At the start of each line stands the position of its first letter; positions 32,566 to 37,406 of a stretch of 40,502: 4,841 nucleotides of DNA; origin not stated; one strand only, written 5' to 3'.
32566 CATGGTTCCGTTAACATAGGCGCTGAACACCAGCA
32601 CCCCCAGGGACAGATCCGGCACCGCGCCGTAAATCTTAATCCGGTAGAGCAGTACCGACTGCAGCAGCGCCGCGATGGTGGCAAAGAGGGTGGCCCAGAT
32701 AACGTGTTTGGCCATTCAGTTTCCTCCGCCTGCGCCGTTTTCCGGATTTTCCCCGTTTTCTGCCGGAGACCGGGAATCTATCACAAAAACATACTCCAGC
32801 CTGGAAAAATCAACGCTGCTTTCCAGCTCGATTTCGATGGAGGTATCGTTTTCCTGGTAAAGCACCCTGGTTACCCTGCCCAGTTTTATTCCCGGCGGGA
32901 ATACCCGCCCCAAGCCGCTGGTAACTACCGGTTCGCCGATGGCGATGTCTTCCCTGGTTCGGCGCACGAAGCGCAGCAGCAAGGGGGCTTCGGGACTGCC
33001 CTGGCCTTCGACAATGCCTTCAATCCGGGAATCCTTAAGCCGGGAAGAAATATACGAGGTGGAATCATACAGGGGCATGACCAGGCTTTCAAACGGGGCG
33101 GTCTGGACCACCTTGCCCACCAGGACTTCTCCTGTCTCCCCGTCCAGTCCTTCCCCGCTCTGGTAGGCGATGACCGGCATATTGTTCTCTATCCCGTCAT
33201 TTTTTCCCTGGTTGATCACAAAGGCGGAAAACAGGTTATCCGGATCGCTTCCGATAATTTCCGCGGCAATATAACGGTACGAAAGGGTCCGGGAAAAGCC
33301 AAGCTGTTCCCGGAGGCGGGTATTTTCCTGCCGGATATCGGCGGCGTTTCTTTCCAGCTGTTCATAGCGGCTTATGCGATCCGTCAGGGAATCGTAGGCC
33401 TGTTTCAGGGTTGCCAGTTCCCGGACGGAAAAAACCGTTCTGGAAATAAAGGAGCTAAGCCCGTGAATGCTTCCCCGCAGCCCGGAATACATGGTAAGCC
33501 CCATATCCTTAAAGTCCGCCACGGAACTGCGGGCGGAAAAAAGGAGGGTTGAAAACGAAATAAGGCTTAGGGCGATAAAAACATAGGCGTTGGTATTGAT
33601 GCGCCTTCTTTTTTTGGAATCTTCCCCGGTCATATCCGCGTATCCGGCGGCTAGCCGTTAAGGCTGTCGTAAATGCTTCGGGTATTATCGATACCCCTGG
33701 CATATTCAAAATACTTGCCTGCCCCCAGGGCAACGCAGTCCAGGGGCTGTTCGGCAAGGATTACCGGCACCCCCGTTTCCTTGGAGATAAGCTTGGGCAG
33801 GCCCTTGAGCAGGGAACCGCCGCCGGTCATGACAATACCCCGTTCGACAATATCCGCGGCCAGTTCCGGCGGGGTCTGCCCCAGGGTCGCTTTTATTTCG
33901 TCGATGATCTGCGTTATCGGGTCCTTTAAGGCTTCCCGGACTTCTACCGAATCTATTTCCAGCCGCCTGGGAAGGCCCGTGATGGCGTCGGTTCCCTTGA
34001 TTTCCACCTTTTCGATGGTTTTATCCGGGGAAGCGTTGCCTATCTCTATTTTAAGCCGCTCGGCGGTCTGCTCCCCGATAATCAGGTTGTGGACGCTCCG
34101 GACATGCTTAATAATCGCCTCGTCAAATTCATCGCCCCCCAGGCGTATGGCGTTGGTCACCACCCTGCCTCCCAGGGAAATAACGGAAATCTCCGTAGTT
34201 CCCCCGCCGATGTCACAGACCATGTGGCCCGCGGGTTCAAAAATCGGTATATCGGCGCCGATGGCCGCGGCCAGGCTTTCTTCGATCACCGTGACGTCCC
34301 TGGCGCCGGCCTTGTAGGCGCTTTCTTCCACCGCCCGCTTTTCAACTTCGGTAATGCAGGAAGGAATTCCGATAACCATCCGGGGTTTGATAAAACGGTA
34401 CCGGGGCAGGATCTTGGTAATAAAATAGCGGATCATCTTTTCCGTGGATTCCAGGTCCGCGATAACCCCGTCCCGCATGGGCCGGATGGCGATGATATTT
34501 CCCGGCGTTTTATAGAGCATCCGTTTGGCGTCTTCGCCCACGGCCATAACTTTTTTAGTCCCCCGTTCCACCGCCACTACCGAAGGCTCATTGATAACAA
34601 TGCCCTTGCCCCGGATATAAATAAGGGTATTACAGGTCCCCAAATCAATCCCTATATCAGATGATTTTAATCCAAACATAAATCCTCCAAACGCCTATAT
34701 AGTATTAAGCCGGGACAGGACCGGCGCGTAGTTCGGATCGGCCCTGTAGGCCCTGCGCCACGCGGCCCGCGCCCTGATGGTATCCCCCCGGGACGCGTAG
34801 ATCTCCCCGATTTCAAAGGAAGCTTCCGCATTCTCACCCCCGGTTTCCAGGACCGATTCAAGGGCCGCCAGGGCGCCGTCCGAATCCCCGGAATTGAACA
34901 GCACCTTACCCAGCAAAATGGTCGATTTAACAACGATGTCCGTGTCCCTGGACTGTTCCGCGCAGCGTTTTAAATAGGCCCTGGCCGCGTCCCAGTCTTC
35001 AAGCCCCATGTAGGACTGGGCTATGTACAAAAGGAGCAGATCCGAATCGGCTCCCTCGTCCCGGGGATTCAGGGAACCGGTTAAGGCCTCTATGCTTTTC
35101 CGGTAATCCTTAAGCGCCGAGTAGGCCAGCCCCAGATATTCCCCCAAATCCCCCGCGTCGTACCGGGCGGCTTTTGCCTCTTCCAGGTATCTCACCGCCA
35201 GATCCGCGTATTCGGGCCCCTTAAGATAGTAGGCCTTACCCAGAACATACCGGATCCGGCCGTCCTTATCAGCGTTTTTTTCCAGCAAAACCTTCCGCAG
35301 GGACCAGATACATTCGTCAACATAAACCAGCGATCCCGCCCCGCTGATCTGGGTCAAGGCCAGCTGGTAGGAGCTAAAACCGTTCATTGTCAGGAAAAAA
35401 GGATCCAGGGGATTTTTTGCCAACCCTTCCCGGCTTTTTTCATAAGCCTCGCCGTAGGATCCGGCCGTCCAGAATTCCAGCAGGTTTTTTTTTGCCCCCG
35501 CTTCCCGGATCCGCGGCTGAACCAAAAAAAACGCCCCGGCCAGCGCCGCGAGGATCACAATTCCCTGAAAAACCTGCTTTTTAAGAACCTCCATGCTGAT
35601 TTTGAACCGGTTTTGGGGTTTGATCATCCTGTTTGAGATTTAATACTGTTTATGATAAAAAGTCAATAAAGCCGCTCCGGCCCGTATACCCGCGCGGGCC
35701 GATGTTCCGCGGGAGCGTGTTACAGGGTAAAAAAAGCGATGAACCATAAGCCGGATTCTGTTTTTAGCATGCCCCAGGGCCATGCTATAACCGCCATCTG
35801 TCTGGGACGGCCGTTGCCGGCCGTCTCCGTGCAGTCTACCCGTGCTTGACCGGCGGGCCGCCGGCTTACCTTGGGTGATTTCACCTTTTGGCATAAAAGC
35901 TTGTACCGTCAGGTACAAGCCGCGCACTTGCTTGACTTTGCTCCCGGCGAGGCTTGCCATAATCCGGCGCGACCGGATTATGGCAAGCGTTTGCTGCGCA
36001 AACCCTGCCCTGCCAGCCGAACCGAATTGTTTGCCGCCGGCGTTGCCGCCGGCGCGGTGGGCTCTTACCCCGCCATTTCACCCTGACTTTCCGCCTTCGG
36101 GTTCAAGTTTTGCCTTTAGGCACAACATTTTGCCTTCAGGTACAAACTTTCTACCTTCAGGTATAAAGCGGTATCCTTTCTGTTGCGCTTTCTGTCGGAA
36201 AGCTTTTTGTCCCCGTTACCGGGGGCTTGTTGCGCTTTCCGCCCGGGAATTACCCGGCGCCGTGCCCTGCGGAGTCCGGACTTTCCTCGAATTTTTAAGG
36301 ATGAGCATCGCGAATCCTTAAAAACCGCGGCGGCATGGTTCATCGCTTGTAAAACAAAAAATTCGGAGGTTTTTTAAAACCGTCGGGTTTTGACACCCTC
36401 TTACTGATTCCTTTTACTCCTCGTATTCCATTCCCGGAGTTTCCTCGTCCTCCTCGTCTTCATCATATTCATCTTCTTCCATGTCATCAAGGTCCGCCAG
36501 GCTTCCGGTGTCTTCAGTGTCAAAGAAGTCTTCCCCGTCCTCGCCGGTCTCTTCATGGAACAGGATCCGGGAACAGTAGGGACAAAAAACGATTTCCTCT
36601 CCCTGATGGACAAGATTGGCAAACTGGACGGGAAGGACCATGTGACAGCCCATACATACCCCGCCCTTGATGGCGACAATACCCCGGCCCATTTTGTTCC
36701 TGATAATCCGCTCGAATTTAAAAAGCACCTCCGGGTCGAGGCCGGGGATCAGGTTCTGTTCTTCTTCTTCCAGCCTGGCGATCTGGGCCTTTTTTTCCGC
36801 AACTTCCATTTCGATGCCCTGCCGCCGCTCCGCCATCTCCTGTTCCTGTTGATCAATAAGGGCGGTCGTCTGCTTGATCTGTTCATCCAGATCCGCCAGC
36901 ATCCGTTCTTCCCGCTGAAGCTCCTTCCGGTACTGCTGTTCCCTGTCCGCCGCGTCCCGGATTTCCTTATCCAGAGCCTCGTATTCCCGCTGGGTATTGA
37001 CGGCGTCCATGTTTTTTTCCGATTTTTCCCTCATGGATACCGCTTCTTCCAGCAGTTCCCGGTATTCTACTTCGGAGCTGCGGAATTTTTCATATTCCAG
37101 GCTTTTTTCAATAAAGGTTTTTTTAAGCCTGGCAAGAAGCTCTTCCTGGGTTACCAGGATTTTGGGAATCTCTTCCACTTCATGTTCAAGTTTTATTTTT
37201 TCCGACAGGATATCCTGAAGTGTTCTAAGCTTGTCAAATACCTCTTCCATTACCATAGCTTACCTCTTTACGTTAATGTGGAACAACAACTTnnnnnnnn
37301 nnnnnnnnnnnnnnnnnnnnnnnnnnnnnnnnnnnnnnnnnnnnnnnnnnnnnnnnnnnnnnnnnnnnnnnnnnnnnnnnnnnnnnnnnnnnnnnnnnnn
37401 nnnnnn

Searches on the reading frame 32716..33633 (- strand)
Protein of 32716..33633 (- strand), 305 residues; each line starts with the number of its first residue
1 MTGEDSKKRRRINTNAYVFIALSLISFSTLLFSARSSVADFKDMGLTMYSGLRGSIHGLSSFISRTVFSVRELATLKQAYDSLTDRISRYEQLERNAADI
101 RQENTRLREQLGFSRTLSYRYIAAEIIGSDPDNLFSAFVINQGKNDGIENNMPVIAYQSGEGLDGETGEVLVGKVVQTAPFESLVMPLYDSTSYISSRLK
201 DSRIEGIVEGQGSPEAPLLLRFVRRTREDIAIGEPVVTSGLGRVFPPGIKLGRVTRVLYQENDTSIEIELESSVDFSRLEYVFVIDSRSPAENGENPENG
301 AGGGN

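Call 36: search_protein_families(library=pfam, proteins=[window:32716-33633:-], max_evalue=0.00001)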
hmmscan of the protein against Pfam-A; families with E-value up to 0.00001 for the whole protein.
window:32716-33633:- (305 aa): 1 family
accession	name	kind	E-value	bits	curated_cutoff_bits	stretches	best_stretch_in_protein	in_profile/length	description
PF04085.20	MreC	-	1.7e-37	128.9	28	1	126-285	1-146/147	Rod shape-determining protein MreC, barrel core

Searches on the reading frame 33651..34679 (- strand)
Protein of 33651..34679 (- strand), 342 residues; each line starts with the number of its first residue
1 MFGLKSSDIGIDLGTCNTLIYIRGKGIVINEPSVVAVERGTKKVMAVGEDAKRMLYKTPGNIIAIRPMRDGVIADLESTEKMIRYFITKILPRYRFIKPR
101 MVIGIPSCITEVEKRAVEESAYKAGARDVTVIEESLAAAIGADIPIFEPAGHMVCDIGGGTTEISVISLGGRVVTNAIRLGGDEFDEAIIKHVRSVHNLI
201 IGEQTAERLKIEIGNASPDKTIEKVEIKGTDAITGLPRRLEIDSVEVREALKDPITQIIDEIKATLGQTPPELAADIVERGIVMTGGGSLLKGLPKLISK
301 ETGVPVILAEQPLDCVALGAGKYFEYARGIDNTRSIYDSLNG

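Call 36: search_protein_families(library=pfam, proteins=[window:33651-34679:-], max_evalue=0.00001)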
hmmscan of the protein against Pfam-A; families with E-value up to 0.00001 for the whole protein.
window:33651-34679:- (342 aa): 5 families
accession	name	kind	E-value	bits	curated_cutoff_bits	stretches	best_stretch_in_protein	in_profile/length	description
PF06723.19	MreB_Mbl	-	5.4e-144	479.4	27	1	7-328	2-323/327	MreB/Mbl protein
PF14450.12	FtsA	-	5.1e-12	46.7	31.8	1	154-311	2-112/127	Cell division protein FtsA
PF00012.26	HSP70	-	2.5e-11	43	20.6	1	101-195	136-236/599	Hsp70 protein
PF00022.25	Actin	-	2.7e-07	30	27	0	32-196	31-190/410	Actin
PF25216.1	Volactin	-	2e-06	27.9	35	1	36-300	50-289/321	Volactin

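Call 37: list_cluster_members(proteins=[window:33651-34679:-, window:21701-22348:+, window:6090-7628:-, window:14546-15517:-, window:15522-16490:-, window:10924-11985:-, window:7671-8567:-, window:18145-18795:+, window:20432-20962:+, window:2872-3963:-])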
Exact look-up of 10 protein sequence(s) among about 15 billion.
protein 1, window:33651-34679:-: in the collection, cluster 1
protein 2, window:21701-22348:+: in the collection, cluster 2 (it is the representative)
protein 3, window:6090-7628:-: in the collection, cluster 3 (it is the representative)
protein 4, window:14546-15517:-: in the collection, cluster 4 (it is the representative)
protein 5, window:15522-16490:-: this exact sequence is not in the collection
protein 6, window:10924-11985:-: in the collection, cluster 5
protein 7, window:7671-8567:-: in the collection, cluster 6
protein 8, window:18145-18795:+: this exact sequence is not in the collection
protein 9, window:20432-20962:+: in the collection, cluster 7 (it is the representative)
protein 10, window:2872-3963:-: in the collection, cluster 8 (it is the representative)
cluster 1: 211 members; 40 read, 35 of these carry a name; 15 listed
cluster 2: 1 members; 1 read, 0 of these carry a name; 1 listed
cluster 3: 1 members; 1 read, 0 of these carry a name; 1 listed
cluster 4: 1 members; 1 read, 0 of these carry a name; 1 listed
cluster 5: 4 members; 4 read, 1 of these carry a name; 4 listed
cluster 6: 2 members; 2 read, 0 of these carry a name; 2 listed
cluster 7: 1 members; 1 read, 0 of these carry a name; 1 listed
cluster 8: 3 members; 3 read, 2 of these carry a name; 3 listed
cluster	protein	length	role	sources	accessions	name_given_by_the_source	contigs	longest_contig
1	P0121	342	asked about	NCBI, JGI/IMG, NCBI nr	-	-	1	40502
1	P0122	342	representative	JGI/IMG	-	rod shape-determining protein MreB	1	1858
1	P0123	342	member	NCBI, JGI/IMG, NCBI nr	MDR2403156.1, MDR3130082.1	MAG: rod shape-determining protein [Spirochaetaceae bacterium] | rod shape-determining protein MreB | rod shape-determining protein [Spirochaetaceae bacterium]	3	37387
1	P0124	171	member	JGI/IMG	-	rod shape-determining protein MreB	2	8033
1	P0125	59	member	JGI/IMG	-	rod shape-determining protein MreB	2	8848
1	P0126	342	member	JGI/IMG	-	rod shape-determining protein MreB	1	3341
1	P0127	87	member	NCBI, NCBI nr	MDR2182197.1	MAG: rod shape-determining protein, partial [Treponema sp.] | rod shape-determining protein [Treponema sp.]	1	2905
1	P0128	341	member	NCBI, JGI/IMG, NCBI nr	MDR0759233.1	MAG: rod shape-determining protein [Treponema sp.] | rod shape-determining protein MreB | rod shape-determining protein [Treponema sp.]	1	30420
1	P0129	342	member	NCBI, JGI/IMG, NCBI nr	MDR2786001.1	MAG: rod shape-determining protein [Treponema sp.] | rod shape-determining protein MreB | rod shape-determining protein [Treponema sp.]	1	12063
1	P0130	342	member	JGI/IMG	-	rod shape-determining protein MreB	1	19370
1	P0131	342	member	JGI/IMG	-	rod shape-determining protein MreB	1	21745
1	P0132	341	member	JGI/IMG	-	rod shape-determining protein MreB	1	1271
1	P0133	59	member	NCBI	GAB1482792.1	hypothetical protein MASR2M78_16080 [Treponema sp.]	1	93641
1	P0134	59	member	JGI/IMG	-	rod shape-determining protein MreB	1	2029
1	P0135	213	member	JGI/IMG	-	rod shape-determining protein MreB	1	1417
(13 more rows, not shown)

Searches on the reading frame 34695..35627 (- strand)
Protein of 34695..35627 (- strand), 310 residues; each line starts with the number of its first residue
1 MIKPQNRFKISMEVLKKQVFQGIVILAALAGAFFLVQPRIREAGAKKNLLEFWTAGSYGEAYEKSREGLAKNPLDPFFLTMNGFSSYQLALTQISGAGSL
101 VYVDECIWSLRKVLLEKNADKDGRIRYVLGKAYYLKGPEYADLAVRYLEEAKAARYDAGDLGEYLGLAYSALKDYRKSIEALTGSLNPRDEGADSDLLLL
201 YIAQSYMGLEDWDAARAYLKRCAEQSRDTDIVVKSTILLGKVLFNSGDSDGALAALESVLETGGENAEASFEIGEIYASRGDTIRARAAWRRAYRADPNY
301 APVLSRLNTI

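Call 36: search_protein_families(library=pfam, proteins=[window:34695-35627:-], max_evalue=0.00001)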
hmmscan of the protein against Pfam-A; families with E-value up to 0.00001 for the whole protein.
window:34695-35627:- (310 aa): 9 families
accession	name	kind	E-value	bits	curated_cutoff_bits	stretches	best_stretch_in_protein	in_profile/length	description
PF13428.12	TPR_14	-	7.7e-13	48.2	23.5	0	269-307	3-41/44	Tetratricopeptide repeat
PF13432.12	TPR_16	-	6.7e-11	42.9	32.7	1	238-300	2-64/65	Tetratricopeptide repeat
PF07719.23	TPR_2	-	1.2e-10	41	27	0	267-300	1-34/34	Tetratricopeptide repeat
PF13174.12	TPR_6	-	2.6e-10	40.7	26.3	0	199-225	3-29/33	Tetratricopeptide repeat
PF09976.15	TPR_21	-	2.5e-09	37.6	25.5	1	194-298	74-177/193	Tetratricopeptide repeat-like domain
PF13181.12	TPR_8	-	7.5e-09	35.5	25.7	0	267-300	1-34/34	Tetratricopeptide repeat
PF00515.34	TPR_1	-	1.8e-08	34.3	27.8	0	165-182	7-24/34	Tetratricopeptide repeat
PF13424.12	TPR_12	-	1e-07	32.4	30.1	0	199-261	6-73/77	Tetratricopeptide repeat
PF14559.12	TPR_19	-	1.7e-07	31.9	25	0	245-300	3-58/68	Tetratricopeptide repeat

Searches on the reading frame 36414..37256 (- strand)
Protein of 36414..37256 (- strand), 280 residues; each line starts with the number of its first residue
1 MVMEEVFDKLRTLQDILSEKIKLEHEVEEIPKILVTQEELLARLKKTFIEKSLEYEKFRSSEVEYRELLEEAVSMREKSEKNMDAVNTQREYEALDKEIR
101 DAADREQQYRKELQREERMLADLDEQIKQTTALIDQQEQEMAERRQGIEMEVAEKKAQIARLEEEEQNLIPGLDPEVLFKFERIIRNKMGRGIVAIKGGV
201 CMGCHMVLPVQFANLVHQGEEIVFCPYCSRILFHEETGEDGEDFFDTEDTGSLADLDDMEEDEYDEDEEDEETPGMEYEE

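Call 70: search_protein_families(library=pfam, proteins=[window:36414-37256:-], max_evalue=0.001)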
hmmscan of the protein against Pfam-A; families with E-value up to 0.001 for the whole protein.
window:36414-37256:- (280 aa): 1 family
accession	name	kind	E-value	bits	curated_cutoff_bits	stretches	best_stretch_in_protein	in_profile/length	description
PF02591.20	Zn_ribbon_9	-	1.9e-14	53.9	29.1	1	200-232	1-33/33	C4-type zinc ribbon domain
